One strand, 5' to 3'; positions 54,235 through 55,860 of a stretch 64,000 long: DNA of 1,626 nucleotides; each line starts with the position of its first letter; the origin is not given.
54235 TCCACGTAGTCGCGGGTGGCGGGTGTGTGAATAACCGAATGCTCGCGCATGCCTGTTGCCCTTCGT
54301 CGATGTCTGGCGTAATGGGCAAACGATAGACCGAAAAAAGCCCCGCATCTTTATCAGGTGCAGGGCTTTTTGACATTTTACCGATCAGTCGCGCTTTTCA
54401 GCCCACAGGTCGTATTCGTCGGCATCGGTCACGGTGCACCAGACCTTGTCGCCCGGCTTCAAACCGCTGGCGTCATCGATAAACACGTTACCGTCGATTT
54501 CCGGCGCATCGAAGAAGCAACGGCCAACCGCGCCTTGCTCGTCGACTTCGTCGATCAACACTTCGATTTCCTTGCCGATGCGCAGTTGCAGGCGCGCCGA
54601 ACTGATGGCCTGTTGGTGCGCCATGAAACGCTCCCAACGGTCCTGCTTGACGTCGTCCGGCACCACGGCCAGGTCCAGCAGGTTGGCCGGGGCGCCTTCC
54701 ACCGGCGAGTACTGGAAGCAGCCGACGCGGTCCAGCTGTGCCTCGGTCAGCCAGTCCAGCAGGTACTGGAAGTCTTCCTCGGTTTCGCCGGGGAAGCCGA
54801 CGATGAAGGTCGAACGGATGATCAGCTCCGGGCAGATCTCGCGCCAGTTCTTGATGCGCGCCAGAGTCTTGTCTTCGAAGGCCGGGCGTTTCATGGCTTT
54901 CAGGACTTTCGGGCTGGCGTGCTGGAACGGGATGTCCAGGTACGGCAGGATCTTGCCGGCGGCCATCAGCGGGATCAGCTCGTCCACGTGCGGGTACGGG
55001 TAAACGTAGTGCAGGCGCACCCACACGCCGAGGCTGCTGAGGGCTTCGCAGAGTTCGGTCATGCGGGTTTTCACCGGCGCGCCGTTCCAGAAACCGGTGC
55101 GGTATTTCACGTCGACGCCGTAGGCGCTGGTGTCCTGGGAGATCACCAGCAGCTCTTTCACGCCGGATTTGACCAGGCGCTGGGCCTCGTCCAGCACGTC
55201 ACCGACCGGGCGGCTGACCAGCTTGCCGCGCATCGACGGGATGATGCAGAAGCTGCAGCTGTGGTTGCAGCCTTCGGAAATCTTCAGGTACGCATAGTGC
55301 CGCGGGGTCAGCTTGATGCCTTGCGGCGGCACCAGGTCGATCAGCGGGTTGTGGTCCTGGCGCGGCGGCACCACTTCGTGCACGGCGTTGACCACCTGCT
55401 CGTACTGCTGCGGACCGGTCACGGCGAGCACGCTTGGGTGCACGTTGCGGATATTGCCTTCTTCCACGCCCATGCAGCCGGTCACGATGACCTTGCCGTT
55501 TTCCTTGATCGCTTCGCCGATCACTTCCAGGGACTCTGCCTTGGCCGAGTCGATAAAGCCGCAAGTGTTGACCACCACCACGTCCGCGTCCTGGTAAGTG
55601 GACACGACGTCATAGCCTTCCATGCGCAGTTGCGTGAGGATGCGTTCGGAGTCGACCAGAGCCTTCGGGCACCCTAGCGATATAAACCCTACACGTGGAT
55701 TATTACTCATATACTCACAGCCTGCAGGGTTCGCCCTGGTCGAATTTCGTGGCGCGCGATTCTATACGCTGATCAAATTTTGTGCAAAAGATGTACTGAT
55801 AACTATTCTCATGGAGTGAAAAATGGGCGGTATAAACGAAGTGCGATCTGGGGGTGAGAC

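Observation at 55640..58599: Serine-integrase element that appears to insert in the rimO 5' end and rebuild the gene with its own recoded N-terminus and promoter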

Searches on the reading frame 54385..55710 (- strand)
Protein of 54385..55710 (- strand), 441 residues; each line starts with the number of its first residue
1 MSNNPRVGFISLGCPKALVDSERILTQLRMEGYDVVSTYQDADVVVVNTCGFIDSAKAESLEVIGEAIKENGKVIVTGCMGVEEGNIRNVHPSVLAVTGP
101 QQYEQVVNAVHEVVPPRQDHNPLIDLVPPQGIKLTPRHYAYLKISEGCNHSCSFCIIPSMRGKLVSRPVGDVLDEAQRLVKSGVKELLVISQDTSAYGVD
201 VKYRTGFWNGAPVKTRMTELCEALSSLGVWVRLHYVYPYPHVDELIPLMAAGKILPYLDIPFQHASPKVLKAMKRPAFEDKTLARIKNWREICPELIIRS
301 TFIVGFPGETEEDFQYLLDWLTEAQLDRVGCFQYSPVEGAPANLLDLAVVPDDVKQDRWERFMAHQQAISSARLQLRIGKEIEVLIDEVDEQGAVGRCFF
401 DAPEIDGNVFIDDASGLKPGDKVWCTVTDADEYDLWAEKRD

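Call 5: find_related_loci(query=window:54385-55710:-, collection=genome_contigs, flank=10000)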
Query window:54385-55710:- (441 aa) in genome_contigs; peptide patterns used: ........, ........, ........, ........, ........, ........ (x = any residue, [..] = any of these).
600 stretches matched a pattern (row limit reached: there are more); 578 encode a relative of the query (tblastn E <= 1e-3); the best 80 are kept; 80 distinct loci.
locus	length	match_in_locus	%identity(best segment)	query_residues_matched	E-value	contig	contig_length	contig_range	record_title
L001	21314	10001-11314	100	4-441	0e+0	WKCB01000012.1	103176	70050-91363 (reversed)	Pseudomonas syringae strain PA-4-7F contig_12, whole genome shotgun sequence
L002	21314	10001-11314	99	4-441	0e+0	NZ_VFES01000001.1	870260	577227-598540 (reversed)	Pseudomonas grimontii strain DSM 17515 1_870260_11.6103, whole genome shotgun sequence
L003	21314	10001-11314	100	4-441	0e+0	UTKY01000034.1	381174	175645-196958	Pseudomonas sp. 286 isolate p1.F2 genome assembly, contig: 34, whole genome shotgun sequence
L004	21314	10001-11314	99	4-441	0e+0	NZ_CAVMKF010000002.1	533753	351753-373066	Pseudomonas paraveronii strain V3/K/3/5 NODE_2_length_533753_cov_50.8572, whole genome shotgun sequence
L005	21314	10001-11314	99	4-441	0e+0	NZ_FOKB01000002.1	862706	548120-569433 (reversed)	Pseudomonas simiae strain CCUG 50988, whole genome shotgun sequence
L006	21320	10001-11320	99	2-441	0e+0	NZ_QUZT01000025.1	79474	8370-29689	Pseudomonas nabeulensis strain E10B contig00025, whole genome shotgun sequence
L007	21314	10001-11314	99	4-441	0e+0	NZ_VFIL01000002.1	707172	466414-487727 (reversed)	Pseudomonas brenneri strain DSM 15294 2_707172_43.0236, whole genome shotgun sequence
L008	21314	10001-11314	99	4-441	0e+0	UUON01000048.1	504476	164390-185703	Pseudomonas sp. 286 isolate p4.D11 genome assembly, contig: 48, whole genome shotgun sequence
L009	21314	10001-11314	99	4-441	0e+0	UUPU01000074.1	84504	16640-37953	Pseudomonas sp. 286 isolate p4.G3 genome assembly, contig: 74, whole genome shotgun sequence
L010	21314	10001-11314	99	4-441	0e+0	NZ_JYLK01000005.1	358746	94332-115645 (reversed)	Pseudomonas trivialis strain DSM 14937 5_358746_43.5255, whole genome shotgun sequence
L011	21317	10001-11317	99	2-440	0e+0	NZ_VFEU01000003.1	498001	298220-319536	Pseudomonas rhodesiae strain DSM 14020 3_498001_40.7703, whole genome shotgun sequence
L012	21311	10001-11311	98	4-440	0e+0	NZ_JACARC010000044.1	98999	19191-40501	Pseudomonas sp. IPO3778 IPO_3778_S47_L003_contig_44, whole genome shotgun sequence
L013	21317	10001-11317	96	1-439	0e+0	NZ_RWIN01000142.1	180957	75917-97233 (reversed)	Pseudomonas sp. PB120 PB120_contig279, whole genome shotgun sequence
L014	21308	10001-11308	96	4-439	0e+0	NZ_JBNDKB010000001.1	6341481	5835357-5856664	Pseudomonas sp. BS3782 TE3695 Ga0532274_01, whole genome shotgun sequence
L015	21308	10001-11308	96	4-439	0e+0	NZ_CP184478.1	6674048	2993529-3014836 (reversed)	Pseudomonas sp. ABY48 chromosome, complete genome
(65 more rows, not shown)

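Call 8: search_protein_families(library=pfam, proteins=[window:54385-55710:-])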
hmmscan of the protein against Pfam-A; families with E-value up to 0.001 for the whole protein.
window:54385-55710:- (441 aa): 3 families
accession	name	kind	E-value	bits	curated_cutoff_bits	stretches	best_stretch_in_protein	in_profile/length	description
PF04055.27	Radical_SAM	-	2.9e-24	86.6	29.5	1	143-321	2-166/166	Radical SAM superfamily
PF18693.7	TRAM_2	-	3.6e-21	75.6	27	1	378-438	1-61/63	TRAM domain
PF00919.26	UPF0004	-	2.2e-20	72.9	27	1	6-88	1-87/98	Uncharacterized protein family UPF0004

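Call 29: find_encoding_contigs(protein=window:54385-55710:-, flank=10000, max_places=6)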
Protein window:54385-55710:- (441 aa): 23 contigs read that carry it; 6 places shown.
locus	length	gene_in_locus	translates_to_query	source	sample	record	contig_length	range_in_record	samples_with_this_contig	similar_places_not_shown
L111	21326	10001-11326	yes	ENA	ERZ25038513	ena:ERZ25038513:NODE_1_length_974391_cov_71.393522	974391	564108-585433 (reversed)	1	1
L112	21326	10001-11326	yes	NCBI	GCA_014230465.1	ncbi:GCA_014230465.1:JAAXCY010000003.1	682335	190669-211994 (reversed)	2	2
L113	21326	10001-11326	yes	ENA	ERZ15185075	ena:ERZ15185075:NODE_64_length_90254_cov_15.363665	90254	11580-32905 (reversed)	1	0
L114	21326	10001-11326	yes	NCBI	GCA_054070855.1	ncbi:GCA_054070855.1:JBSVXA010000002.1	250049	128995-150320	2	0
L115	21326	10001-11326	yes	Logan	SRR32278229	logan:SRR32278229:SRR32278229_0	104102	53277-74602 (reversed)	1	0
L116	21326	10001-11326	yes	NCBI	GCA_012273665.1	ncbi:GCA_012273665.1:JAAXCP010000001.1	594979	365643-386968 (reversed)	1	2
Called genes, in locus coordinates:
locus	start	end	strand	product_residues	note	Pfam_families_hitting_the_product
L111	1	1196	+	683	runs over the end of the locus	PF03237:Terminase_6N, PF17289:Terminase_6C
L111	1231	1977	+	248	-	PF04860:Phage_portal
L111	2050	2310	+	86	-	PF04606:Ogr_Delta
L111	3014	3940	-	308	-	-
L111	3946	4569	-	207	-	-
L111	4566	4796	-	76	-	PF09048:Cro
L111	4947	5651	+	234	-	PF01381:HTH_3 (weak), PF00717:Peptidase_S24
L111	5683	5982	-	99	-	-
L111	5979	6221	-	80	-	-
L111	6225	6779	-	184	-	-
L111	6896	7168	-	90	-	PF07867:DUF1654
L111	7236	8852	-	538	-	PF00239:Resolvase, PF07508:Recombinase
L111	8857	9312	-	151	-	-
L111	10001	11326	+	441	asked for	PF00919:UPF0004, PF04055:Radical_SAM, PF18693:TRAM_2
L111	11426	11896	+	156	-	PF00583:Acetyltransf_1, PF13673:Acetyltransf_10, PF13508:Acetyltransf_7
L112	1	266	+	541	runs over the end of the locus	PF04349:MdoG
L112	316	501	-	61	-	-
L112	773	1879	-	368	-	PF00724:Oxidored_FMN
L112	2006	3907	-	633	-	PF02705:K_trans, PF22776:K_trans_C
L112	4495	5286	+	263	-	PF12686:DUF3800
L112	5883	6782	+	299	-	PF19580:Exo_endo_phos_3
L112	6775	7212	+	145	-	-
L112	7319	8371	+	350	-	-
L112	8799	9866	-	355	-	-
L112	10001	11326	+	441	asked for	PF00919:UPF0004, PF04055:Radical_SAM, PF18693:TRAM_2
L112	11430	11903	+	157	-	PF00583:Acetyltransf_1, PF13673:Acetyltransf_10, PF13508:Acetyltransf_7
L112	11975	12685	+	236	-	PF01479:S4 (weak)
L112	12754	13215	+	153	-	PF07308:DUF1456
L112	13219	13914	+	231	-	PF01980:TrmO_N, PF18389:TrmO_C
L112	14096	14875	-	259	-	PF00970:FAD_binding_6 (weak), PF00175:NAD_binding_1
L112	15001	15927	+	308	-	PF00126:HTH_1, PF03466:LysR_substrate, PF12727:PBP_like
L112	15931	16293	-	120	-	PF01219:DAGK_prokar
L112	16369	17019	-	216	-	PF00072:Response_reg, PF08281:Sigma70_r4_2 (weak), PF00196:GerE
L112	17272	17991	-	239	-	PF03942:DTW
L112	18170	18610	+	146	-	PF13652:QSregVF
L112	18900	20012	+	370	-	PF18306:LDcluster4, PF03641:Lysine_decarbox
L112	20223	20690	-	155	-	PF21982:RecX_HTH1, PF02631:RecX_HTH2, PF21981:RecX_HTH3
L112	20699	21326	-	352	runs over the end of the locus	PF00154:RecA_N, PF08423:Rad51, PF06745:ATPase (weak), PF27531:MT3502_N (weak), PF21096:RecA_C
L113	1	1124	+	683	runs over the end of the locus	PF03237:Terminase_6N, PF17289:Terminase_6C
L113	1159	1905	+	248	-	PF04860:Phage_portal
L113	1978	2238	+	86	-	PF04606:Ogr_Delta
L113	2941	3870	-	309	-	-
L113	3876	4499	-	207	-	-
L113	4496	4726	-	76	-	PF09048:Cro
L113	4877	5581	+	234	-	PF01381:HTH_3 (weak), PF00717:Peptidase_S24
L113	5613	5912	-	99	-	-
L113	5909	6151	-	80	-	-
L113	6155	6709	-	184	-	-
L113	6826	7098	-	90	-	PF07867:DUF1654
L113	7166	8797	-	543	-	PF00239:Resolvase, PF07508:Recombinase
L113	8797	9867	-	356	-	-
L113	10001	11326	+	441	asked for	PF00919:UPF0004, PF04055:Radical_SAM, PF18693:TRAM_2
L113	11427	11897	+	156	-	PF00583:Acetyltransf_1, PF13673:Acetyltransf_10, PF13508:Acetyltransf_7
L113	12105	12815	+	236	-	PF01479:S4 (weak)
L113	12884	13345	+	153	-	PF07308:DUF1456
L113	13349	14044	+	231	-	PF01980:TrmO_N, PF18389:TrmO_C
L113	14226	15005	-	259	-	PF00970:FAD_binding_6 (weak), PF00175:NAD_binding_1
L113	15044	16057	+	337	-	PF00126:HTH_1, PF03466:LysR_substrate, PF12727:PBP_like (weak)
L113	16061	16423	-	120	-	PF01219:DAGK_prokar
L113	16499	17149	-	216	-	PF00072:Response_reg, PF08281:Sigma70_r4_2 (weak), PF00196:GerE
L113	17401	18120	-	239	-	PF03942:DTW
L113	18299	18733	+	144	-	PF13652:QSregVF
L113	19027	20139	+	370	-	PF18306:LDcluster4, PF03641:Lysine_decarbox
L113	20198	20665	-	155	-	PF21982:RecX_HTH1, PF02631:RecX_HTH2, PF21981:RecX_HTH3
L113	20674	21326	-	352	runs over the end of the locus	PF00154:RecA_N, PF08423:Rad51, PF06745:ATPase (weak), PF27531:MT3502_N (weak), PF21096:RecA_C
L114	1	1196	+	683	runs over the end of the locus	PF03237:Terminase_6N, PF17289:Terminase_6C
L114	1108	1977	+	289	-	PF04860:Phage_portal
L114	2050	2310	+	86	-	PF04606:Ogr_Delta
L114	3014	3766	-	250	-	-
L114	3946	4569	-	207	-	-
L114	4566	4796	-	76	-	PF09048:Cro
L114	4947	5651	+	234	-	PF01381:HTH_3 (weak), PF00717:Peptidase_S24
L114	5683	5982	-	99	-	-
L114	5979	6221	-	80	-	-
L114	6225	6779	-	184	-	-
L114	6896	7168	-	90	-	PF07867:DUF1654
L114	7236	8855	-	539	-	PF00239:Resolvase, PF07508:Recombinase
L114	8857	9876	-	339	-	-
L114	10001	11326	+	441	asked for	PF00919:UPF0004, PF04055:Radical_SAM, PF18693:TRAM_2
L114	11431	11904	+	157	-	PF00583:Acetyltransf_1, PF13673:Acetyltransf_10, PF13508:Acetyltransf_7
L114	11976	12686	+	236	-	PF01479:S4 (weak)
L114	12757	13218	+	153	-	PF07308:DUF1456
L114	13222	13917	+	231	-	PF01980:TrmO_N, PF18389:TrmO_C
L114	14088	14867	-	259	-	PF00970:FAD_binding_6 (weak), PF00175:NAD_binding_1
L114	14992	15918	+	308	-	PF00126:HTH_1, PF03466:LysR_substrate, PF12727:PBP_like (weak)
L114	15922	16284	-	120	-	PF01219:DAGK_prokar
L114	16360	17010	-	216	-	PF00072:Response_reg, PF08281:Sigma70_r4_2 (weak), PF00196:GerE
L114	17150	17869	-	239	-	PF03942:DTW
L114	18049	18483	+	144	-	PF13652:QSregVF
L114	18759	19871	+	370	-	PF18306:LDcluster4, PF03641:Lysine_decarbox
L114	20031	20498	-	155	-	PF21982:RecX_HTH1, PF02631:RecX_HTH2, PF21981:RecX_HTH3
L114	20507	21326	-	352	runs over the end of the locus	PF00154:RecA_N, PF08423:Rad51, PF06745:ATPase (weak), PF27531:MT3502_N (weak), PF21096:RecA_C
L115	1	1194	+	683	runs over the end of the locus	PF03237:Terminase_6N, PF17289:Terminase_6C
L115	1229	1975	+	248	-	PF04860:Phage_portal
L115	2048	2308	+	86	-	PF04606:Ogr_Delta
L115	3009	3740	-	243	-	-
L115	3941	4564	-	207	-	-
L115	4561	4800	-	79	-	PF09048:Cro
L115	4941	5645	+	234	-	PF01381:HTH_3 (weak), PF00717:Peptidase_S24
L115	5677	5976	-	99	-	-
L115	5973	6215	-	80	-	-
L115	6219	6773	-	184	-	-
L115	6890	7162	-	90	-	PF07867:DUF1654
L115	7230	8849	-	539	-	PF00239:Resolvase, PF07508:Recombinase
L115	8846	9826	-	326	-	-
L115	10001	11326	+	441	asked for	PF00919:UPF0004, PF04055:Radical_SAM, PF18693:TRAM_2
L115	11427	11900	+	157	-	PF00583:Acetyltransf_1, PF13673:Acetyltransf_10, PF13508:Acetyltransf_7, PF13527:Acetyltransf_9 (weak)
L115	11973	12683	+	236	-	PF01479:S4 (weak)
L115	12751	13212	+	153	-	PF07308:DUF1456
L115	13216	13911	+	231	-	PF01980:TrmO_N, PF18389:TrmO_C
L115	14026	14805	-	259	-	PF00970:FAD_binding_6 (weak), PF00175:NAD_binding_1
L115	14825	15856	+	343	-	PF00126:HTH_1, PF03466:LysR_substrate, PF12727:PBP_like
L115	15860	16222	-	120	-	PF01219:DAGK_prokar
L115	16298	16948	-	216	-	PF00072:Response_reg, PF08281:Sigma70_r4_2 (weak), PF00196:GerE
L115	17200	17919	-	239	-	PF03942:DTW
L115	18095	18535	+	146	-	PF13652:QSregVF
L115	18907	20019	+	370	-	PF18306:LDcluster4, PF03641:Lysine_decarbox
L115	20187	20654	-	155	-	PF21982:RecX_HTH1, PF02631:RecX_HTH2, PF21981:RecX_HTH3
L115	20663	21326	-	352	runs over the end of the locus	PF00154:RecA_N, PF08423:Rad51, PF06745:ATPase (weak), PF27531:MT3502_N (weak), PF21096:RecA_C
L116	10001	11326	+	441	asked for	PF00919:UPF0004, PF04055:Radical_SAM, PF18693:TRAM_2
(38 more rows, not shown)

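Call 43: search_protein_families(library=padloc, proteins=[L013:8830-9876:-, L112:8799-9866:-, L113:8797-9867:-, L114:8857-9876:-, L115:8846-9826:-, L112:7319-8371:+, L112:4495-5286:+, L112:5883-6782:+], max_evalue=0.01)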
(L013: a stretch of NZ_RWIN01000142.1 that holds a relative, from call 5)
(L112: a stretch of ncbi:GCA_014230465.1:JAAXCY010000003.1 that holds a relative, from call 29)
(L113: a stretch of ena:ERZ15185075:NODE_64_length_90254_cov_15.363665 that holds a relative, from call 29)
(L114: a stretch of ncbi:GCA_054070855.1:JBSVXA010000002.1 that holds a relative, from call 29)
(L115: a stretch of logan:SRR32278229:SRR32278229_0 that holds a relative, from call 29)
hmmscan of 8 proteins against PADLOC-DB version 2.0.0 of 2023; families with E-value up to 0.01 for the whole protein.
L013:8830-9876:- (348 aa): 0 families

L112:8799-9866:- (355 aa): 1 family
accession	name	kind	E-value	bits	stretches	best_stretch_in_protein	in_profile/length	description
PDLC02722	PbeC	-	0.0061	13.2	1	122-206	382-465/643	PbeC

L113:8797-9867:- (356 aa): 0 families

L114:8857-9876:- (339 aa): 0 families

L115:8846-9826:- (326 aa): 0 families

L112:7319-8371:+ (350 aa): 0 families

L112:4495-5286:+ (263 aa): 2 families
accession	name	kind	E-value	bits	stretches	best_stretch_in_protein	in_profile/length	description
PDLC04353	PDC-M04A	-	0.00093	16.6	0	4-46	7-49/232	-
PDLC05033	PDC-S51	-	0.0095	12.8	0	169-210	281-318/376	-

L112:5883-6782:+ (299 aa): 0 families

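Call 44: search_protein_families(library=phrogs, proteins=[L013:8830-9876:-, L112:8799-9866:-, L113:8797-9867:-, L114:8857-9876:-, L115:8846-9826:-], max_evalue=0.01)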
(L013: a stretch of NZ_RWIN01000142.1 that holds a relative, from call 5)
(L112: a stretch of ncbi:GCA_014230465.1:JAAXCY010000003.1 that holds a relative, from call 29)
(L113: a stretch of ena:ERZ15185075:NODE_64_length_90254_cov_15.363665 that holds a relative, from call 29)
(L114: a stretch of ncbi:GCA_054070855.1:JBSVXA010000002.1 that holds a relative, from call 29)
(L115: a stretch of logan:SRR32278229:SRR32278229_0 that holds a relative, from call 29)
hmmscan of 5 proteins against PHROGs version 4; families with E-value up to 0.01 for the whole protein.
L013:8830-9876:- (348 aa): 0 families

L112:8799-9866:- (355 aa): 0 families

L113:8797-9867:- (356 aa): 0 families

L114:8857-9876:- (339 aa): 0 families

L115:8846-9826:- (326 aa): 0 families

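Call 69: search_solved_structures(query=window:54385-55710:-, show_alignments=1, max_evalue=1e-20)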
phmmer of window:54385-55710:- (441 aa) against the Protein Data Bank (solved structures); distinct sequences matched with E-value up to 1e-20: 4.
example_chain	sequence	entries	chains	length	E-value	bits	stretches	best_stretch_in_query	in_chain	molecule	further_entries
4jc0_A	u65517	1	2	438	1.1e-78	268.2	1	6-437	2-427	Ribosomal protein S12 methylthiotransferase RimO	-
2qgq_A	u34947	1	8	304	8.7e-62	212.5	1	137-437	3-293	Protein TM_1862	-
7mjz_A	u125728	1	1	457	1.2e-39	139.5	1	4-435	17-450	tRNA-2-methylthio-N(6)-dimethylallyladenosine synthase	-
7mjv_A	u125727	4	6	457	1.8e-39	138.9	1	4-435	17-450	tRNA-2-methylthio-N(6)-dimethylallyladenosine synthase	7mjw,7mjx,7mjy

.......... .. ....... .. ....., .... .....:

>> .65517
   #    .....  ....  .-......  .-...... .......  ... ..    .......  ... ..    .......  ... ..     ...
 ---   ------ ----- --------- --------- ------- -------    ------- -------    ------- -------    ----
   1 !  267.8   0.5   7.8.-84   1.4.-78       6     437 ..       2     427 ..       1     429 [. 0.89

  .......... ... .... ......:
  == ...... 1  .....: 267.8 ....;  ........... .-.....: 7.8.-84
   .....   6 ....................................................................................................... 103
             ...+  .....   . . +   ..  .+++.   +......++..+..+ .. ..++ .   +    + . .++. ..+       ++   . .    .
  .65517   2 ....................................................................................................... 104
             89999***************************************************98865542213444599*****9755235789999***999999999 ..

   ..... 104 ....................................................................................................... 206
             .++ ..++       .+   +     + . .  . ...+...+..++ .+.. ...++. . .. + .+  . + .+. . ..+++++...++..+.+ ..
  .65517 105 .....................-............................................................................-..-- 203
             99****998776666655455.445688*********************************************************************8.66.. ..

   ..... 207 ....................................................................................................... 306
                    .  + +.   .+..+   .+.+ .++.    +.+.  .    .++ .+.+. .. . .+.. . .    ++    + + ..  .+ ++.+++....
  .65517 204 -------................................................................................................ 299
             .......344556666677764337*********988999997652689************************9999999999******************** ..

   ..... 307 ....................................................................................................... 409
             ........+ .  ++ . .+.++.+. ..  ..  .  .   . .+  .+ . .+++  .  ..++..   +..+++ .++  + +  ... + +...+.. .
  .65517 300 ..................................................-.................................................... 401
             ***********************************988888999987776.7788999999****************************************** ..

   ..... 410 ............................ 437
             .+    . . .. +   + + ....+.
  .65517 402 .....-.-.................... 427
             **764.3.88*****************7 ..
